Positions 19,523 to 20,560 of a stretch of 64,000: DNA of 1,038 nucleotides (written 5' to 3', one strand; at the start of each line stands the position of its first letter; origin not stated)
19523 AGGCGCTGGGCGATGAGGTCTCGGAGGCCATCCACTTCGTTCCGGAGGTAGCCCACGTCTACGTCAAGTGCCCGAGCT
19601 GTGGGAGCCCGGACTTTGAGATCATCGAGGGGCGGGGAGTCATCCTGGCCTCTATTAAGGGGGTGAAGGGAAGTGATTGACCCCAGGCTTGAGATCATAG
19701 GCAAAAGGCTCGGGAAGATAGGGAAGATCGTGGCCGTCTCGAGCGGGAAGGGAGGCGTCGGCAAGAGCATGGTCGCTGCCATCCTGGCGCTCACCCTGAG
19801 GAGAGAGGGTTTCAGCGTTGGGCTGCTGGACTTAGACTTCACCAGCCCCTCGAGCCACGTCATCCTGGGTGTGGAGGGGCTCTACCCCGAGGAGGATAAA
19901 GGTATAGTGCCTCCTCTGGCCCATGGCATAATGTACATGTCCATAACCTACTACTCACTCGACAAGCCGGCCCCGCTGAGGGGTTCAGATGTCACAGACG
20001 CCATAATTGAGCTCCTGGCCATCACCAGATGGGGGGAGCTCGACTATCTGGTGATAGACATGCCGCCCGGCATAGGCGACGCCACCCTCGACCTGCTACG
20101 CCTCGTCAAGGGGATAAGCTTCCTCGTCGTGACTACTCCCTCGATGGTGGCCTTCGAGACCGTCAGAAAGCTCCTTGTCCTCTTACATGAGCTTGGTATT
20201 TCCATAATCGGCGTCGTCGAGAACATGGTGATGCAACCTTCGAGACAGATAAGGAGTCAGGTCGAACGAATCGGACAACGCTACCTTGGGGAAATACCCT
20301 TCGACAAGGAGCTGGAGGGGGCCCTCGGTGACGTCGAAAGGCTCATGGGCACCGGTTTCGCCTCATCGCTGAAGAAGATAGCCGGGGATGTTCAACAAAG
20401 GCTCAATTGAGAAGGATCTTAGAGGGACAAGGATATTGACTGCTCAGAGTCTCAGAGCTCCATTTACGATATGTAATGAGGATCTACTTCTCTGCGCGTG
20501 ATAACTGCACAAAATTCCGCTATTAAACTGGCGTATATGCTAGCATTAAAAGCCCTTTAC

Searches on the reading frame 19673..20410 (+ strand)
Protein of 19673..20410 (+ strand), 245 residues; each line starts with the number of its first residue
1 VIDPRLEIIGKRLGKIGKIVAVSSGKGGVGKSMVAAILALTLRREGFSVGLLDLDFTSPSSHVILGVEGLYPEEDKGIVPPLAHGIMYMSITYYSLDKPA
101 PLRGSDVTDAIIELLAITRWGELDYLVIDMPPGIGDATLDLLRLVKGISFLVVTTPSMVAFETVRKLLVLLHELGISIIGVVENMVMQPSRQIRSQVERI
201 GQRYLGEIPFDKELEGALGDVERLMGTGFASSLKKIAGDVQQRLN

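Call 6: search_protein_families(library=pfam, proteins=[window:19673-20410:+], max_evalue=0.01)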
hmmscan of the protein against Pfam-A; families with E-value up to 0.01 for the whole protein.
window:19673-20410:+ (245 aa): 6 families
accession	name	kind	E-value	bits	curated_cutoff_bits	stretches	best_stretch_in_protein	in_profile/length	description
PF10609.15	ParA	-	1.3e-53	182.4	27.1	1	16-203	2-204/246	NUBPL iron-transfer P-loop NTPase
PF01656.29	CbiA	-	4.3e-17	62.7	25.4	1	20-215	1-116/125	CobQ/CobB/MinD/ParA nucleotide binding domain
PF13614.12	AAA_31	-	1.7e-08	35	27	1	18-57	2-41/177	AAA domain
PF09140.17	MipZ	-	1.1e-05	25.4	20.7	1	19-131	2-108/262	ATPase MipZ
PF02374.21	ArsA_ATPase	-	0.00019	21.2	24.3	0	23-55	6-38/305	Anion-transporting ATPase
PF13500.12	AAA_26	-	0.0096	16.2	27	0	162-215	143-195/198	AAA domain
